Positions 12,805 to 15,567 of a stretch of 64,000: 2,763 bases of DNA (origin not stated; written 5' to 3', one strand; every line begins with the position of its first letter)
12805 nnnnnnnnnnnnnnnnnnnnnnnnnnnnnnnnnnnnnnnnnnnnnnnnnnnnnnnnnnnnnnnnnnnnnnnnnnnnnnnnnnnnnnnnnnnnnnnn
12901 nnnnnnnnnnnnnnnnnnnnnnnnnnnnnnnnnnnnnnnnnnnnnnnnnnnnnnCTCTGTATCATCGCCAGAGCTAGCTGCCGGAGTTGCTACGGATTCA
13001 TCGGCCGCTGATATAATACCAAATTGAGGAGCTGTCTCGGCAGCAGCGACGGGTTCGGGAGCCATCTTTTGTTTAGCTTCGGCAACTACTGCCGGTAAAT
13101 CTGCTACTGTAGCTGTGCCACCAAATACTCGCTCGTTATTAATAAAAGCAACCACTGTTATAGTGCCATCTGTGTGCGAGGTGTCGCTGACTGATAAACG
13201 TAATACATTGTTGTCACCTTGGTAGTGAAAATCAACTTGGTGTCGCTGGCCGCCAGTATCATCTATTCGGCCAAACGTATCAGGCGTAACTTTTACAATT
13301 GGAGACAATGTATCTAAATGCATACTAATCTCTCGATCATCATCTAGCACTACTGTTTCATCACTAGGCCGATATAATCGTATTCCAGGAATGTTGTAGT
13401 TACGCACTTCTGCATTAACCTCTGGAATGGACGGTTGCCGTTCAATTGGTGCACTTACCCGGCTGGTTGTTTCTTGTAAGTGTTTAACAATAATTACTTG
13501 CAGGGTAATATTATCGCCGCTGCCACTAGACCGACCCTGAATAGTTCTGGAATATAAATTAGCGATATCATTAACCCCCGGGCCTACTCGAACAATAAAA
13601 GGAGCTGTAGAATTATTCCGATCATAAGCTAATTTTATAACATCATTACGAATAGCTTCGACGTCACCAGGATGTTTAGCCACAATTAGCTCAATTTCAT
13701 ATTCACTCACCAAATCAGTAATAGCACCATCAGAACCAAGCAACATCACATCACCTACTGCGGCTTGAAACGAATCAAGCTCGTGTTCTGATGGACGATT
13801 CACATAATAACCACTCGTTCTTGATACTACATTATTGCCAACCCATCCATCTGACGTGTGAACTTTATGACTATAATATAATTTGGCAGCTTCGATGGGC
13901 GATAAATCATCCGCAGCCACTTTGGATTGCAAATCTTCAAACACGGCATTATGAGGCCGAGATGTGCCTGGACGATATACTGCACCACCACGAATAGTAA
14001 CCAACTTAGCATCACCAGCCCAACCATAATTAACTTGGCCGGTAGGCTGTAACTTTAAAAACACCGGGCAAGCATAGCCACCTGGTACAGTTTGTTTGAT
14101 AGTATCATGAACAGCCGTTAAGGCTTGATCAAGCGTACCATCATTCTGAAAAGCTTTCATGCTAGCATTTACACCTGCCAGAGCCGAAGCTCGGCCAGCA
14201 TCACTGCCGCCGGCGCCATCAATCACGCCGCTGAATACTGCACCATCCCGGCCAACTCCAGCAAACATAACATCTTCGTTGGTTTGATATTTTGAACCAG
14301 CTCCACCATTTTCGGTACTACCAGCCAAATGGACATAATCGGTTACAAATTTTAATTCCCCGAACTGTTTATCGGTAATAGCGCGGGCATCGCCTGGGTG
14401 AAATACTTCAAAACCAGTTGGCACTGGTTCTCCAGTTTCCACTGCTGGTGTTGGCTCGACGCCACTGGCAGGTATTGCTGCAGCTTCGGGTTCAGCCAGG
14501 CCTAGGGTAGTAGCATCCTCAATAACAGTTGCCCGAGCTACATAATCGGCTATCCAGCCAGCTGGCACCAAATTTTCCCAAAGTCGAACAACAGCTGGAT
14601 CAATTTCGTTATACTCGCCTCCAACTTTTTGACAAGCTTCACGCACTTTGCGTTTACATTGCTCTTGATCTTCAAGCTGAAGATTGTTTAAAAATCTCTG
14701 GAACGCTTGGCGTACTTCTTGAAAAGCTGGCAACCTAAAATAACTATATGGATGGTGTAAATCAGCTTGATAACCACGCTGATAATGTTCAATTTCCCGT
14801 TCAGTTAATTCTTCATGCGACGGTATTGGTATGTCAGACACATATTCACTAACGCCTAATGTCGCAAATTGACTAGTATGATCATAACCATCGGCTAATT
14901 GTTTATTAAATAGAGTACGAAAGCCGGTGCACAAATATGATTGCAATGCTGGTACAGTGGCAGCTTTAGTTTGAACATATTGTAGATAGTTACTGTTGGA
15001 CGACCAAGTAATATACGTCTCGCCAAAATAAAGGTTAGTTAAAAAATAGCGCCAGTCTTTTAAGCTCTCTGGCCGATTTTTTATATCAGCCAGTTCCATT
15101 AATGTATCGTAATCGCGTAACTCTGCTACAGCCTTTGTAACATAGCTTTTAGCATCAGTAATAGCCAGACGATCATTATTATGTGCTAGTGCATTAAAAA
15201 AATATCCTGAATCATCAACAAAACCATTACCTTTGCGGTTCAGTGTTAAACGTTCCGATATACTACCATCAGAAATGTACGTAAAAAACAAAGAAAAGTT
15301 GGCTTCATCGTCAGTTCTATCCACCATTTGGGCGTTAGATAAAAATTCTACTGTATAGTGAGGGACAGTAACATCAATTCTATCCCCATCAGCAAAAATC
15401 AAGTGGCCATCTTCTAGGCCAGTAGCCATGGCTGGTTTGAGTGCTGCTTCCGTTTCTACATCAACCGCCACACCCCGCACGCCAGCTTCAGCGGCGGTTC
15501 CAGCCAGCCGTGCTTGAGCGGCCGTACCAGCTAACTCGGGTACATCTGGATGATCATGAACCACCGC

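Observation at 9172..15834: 2220-aa giant protein with an internal PP2C phosphatase domain, central hydrophobic hairpin and long coiled coils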

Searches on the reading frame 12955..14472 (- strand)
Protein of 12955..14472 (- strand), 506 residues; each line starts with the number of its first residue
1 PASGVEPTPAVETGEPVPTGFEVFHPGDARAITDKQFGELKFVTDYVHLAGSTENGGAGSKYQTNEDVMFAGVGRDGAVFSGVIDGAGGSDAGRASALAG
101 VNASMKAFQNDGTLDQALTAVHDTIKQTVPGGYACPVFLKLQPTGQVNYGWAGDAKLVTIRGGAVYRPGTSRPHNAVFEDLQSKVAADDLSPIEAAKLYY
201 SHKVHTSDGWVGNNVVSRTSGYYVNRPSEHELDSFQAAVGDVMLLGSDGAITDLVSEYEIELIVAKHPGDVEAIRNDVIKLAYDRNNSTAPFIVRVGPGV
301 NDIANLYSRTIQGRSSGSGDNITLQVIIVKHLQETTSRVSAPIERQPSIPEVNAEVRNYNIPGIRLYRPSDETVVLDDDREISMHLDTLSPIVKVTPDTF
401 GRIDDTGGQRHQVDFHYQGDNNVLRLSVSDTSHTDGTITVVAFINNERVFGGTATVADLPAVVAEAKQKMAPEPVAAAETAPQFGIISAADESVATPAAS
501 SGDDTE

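Call 51: predict_structure(alignment_id=A4)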
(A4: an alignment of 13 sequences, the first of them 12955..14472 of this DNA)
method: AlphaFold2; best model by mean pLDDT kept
length: 506 residues; sequences in the alignment: 13
mean_pLDDT: 66.8   pTM: 0.61
mean pLDDT of the five models: 66.8, 66.2, 65.0, 65.0, 63.4
residues with pLDDT >= 90: 102; 70-90: 181; 50-70: 64; < 50: 159
segments of 3 or more residues with pLDDT < 50: 1-15, 203-227, 312-315, 336-412, 474-506
pLDDT, mean of each block of 10 residues (from residue 1): 37 53 81 74 92 83 83 91 82 86 88 89 80 84 94 85 77 59 79 72 43 34 47 92 88 83 94 95 87 84 72 56 94 62 39 30 25 26 25 33 40 50 65 66 76 79 76 50 35 37 40
secondary structure, 60 per line:
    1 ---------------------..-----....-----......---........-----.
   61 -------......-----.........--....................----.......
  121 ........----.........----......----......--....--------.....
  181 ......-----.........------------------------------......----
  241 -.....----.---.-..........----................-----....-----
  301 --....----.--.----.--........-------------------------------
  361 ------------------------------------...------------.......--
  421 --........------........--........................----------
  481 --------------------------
elements in order: E29-32 E38-43 E47-54 E68-73 E79-87 H90-109 H114-128 E133-141 E146-151 E156-161 E164-167 H176-186 H192-200 E231-236 E242-246 H257-266 H271-286 E292-295 E303-306 E322-329 E412-418 E423-430 E437-444 E447-455 H456-470

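Call 55: fold_search(model_id=the predicted structure, library=pdb)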
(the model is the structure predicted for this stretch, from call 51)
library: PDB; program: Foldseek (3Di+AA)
matches with E <= 10: 390; with E <= 0.001: 141
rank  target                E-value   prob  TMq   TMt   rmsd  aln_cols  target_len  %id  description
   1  2pk0_A                1.3e-11  1.00  0.38  0.74   6.5       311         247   17  Structure of the S. agalactiae serine/threonine phosphatase at 2.65 resolution (released 2007-06-12)
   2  2pk0_C                3.4e-11  1.00  0.40  0.80   3.7       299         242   17  Structure of the S. agalactiae serine/threonine phosphatase at 2.65 resolution (released 2007-06-12)
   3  2pk0_D                3.4e-11  1.00  0.40  0.79   3.7       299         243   18  Structure of the S. agalactiae serine/threonine phosphatase at 2.65 resolution (released 2007-06-12)
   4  1txo_B                8.3e-11  1.00  0.37  0.74   4.3       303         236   18  Crystal structure of the Mycobacterium tuberculosis serine/threonine phosphatase PstP/Ppp at 1.95 A. (released 2004-11-23)
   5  1txo_A                1.1e-10  1.00  0.38  0.76   4.6       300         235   19  Crystal structure of the Mycobacterium tuberculosis serine/threonine phosphatase PstP/Ppp at 1.95 A. (released 2004-11-23)
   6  6jkv_B                3.2e-10  1.00  0.35  0.74   4.5       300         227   21  PppA, a key regulatory component of T6SS in Pseudomonas aeruginosa (released 2019-06-26)
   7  6jkv_A                3.2e-10  1.00  0.36  0.74   4.7       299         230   21  PppA, a key regulatory component of T6SS in Pseudomonas aeruginosa (released 2019-06-26)
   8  2y09                  3.4e-10  1.00  0.38  0.77   3.9       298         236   16  The cyanobacterial PP2C-like phosphatase tPphA requires three metals in the catalytic center for efficient catalysis (released 2011-02-09)
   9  5d2u                  4.5e-10  1.00  0.38  0.76   3.8       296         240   16  Crystal structure of tPphA Variant - H39A (released 2016-05-04)
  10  2jfs                  5.3e-10  1.00  0.36  0.73   4.3       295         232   18  Crystal structure of the PPM Ser-Thr phosphatase MsPP from Mycobacterium smegmatis in complex with cacodylate (released 2007-07-24)
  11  2xzv                  5.9e-10  1.00  0.38  0.75   4.2       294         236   18  The cyanobacterial PP2C-like phosphatase tPphA requires three metals in the catalytic center for efficient catalysis (released 2011-02-09)
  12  2cm1                  1.4e-09  1.00  0.36  0.73   4.8       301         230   17  Crystal structure of the catalytic domain of serine threonine protein phosphatase PstP in complex with 2 Manganese ions. (released 2007-06-12)
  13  2j86_A                1.5e-09  1.00  0.36  0.74   4.7       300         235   16  Structural analysis of the PP2C Family Phosphatase tPphA of Thermosynechococcus elongatus (released 2007-11-06)
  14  6b67_A                1.9e-09  1.00  0.35  0.56   9.0       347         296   13  Human PP2Calpha (PPM1A) complexed with cyclic peptide c(MpSIpYVA) (released 2018-04-11)
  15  2j86_B                2.5e-09  1.00  0.36  0.73   4.6       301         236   15  Structural analysis of the PP2C Family Phosphatase tPphA of Thermosynechococcus elongatus (released 2007-11-06)
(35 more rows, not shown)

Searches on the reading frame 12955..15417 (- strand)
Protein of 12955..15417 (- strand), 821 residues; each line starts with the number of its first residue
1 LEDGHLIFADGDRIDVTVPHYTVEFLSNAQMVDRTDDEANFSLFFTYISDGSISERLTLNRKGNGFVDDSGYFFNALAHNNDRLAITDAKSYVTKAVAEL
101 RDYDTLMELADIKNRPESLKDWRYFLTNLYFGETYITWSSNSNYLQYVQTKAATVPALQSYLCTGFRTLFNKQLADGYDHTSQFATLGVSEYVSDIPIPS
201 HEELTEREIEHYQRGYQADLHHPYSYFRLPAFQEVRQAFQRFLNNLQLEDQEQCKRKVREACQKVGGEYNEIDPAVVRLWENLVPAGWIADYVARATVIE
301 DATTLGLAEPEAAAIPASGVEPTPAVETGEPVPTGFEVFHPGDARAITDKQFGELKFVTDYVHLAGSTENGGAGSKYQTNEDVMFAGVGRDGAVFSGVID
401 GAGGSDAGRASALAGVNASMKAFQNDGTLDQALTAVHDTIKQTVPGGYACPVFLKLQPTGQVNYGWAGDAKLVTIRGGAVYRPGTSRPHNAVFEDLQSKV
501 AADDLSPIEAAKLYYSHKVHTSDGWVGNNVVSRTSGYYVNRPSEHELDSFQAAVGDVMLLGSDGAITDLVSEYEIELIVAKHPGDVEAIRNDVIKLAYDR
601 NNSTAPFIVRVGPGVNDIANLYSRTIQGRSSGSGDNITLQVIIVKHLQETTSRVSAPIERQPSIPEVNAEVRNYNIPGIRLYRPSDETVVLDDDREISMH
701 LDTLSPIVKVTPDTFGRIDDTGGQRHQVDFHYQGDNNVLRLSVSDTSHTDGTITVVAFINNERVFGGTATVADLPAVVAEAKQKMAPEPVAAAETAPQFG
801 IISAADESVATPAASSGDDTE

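Call 22: search_protein_representatives(protein=window:12955-15417:-)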
Query: 821 residues. Proteins with E-value up to 0.001 (for the whole library): 84; up to 1e-10: 50; up to 1e-30: 2. The best 84 are listed.
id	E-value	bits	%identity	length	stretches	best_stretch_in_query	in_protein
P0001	0.0e+00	1864.1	100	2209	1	1-821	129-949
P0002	6.3e-40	153.9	33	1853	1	324-737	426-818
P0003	2.1e-28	115.8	35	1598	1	314-657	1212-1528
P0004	3.9e-25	105.0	37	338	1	352-648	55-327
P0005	6.0e-25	104.4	36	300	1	359-643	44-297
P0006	8.6e-25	103.9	39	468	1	364-645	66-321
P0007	1.2e-24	103.4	35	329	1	347-642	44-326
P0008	2.4e-23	99.1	35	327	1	358-645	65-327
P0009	3.2e-23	98.7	36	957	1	363-643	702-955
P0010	3.0e-22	95.5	30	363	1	359-643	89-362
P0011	3.2e-22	95.4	34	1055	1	367-666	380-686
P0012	2.1e-21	92.6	35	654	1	377-661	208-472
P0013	3.4e-21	91.9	34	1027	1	358-667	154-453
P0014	4.1e-21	91.7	33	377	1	366-644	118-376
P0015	6.3e-21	91.1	33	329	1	363-615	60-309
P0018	1.5e-20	89.9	37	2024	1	353-665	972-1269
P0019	1.9e-20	89.5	32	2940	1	379-648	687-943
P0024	6.9e-19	84.3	36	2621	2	446-651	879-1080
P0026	5.1e-18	81.5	33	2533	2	379-496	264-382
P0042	1.1e-12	63.8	33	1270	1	361-649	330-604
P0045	1.9e-12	63.0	38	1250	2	549-673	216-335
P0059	2.2e-09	52.9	34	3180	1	369-649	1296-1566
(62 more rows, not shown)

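Call 38: search_protein_families(library=pfam, proteins=[P0002, P0003, P0018, P0026, P0045], max_evalue=0.001)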
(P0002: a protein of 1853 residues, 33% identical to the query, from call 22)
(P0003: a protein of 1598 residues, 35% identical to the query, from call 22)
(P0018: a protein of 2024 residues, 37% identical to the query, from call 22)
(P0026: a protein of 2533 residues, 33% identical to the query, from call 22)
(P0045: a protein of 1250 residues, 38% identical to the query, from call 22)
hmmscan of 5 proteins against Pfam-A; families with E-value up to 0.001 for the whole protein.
P0002 (1853 aa): 1 family
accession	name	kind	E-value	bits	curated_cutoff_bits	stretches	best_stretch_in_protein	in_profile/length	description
PF13672.11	PP2C_2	-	9.4e-05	22.5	24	1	481-662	11-185/209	Protein phosphatase 2C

P0003 (1598 aa): 2 families
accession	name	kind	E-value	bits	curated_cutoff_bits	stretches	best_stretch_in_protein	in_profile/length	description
PF00481.26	PP2C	-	4.6e-06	26.9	20.3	0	1443-1483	204-246/255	Protein phosphatase 2C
PF13672.11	PP2C_2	-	0.00075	19.5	24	0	1281-1384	10-127/209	Protein phosphatase 2C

P0018 (2024 aa): 2 families
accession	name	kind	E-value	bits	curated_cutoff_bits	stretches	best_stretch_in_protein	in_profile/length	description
PF13672.11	PP2C_2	-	7.5e-06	26.1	24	1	994-1174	6-176/209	Protein phosphatase 2C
PF00481.26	PP2C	-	2.1e-05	24.7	20.3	0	1160-1191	199-231/255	Protein phosphatase 2C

P0026 (2533 aa): 3 families
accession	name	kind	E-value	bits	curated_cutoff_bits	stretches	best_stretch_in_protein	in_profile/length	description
PF25764.1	KIF21A_4th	-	4.3e-06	26.9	33.1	1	15-98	40-119/183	KIF21A-like domain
PF00481.26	PP2C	-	0.00017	21.8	20.3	0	467-520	198-253/255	Protein phosphatase 2C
PF13672.11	PP2C_2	-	0.00047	20.2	24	0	263-483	10-175/209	Protein phosphatase 2C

P0045 (1250 aa): 0 families

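Call 39: search_protein_families(library=pfam, proteins=[P0019, P0024, P0059, P0009], max_evalue=0.001)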
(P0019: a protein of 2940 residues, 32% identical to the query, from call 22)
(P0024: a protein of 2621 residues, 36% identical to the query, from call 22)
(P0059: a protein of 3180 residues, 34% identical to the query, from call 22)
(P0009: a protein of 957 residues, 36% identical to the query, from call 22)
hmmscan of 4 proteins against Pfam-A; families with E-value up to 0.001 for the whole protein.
P0019 (2940 aa): 2 families
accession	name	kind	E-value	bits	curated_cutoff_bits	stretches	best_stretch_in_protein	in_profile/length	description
PF13672.11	PP2C_2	-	1.7e-06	28.2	24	1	685-875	9-181/209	Protein phosphatase 2C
PF00481.26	PP2C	-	2.9e-06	27.6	20.3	0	846-878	190-221/255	Protein phosphatase 2C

P0024 (2621 aa): 1 family
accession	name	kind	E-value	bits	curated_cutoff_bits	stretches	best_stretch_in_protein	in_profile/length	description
PF13672.11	PP2C_2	-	1.8e-09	37.9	24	1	775-908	4-121/209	Protein phosphatase 2C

P0059 (3180 aa): 1 family
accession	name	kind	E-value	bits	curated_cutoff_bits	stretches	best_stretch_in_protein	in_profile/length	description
PF13672.11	PP2C_2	-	0.00011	22.3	24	1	1305-1497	10-182/209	Protein phosphatase 2C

P0009 (957 aa): 1 family
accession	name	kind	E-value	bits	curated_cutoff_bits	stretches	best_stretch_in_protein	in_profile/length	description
PF00481.26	PP2C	-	0.00059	20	20.3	0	868-902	193-226/255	Protein phosphatase 2C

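Call 87: list_cluster_members(proteins=[P0002, P0003, P0018, P0019, P0024, P0026, P0059, P0045, P0042, P0011])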
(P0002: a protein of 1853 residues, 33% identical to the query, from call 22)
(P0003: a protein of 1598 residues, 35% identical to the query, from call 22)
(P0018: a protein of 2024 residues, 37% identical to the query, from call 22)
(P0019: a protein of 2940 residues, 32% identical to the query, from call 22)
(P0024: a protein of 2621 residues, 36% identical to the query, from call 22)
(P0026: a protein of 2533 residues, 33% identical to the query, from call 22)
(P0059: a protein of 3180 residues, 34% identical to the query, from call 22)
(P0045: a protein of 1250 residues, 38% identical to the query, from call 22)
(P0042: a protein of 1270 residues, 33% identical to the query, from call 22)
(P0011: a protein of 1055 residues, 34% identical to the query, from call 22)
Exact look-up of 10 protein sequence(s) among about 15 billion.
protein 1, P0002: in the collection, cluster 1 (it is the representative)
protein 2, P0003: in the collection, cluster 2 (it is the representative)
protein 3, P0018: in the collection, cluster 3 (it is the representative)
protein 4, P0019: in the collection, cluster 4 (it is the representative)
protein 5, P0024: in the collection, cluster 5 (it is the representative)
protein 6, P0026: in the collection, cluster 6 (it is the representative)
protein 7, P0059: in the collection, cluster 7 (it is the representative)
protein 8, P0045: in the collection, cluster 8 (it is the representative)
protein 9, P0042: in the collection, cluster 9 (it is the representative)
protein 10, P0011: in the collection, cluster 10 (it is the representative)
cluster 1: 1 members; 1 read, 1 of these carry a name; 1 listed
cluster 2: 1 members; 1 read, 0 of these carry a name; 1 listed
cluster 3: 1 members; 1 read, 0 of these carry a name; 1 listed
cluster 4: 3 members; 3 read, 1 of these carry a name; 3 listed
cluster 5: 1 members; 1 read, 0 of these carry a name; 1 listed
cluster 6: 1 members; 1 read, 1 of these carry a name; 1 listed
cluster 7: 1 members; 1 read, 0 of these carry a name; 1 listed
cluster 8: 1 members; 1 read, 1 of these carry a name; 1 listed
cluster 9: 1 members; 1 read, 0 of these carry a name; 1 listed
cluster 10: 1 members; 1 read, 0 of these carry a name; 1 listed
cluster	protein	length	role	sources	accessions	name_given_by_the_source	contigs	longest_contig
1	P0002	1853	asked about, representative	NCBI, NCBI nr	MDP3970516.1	MAG: hypothetical protein Q8P90_02350 [bacterium] | hypothetical protein [bacterium]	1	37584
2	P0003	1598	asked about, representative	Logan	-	-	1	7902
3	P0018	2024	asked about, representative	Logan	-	-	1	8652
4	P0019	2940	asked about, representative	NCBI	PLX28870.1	hypothetical protein C0581_00720, partial [Candidatus Parcubacteria bacterium]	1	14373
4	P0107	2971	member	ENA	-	-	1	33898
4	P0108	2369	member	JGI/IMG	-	-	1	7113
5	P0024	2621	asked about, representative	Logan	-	-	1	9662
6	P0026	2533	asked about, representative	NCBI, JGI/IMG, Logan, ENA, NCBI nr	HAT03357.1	MAG TPA: hypothetical protein DCS29_01080 [Candidatus Magasanikbacteria bacterium] | hypothetical protein [Candidatus Magasanikbacteria bacterium]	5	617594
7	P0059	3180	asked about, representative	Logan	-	-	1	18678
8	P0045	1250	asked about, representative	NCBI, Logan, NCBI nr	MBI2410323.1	MAG: hypothetical protein HYV32_00305 [Candidatus Kerfeldbacteria bacterium] | hypothetical protein [Candidatus Kerfeldbacteria bacterium]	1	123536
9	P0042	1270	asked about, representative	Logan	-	-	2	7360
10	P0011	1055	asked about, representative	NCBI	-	-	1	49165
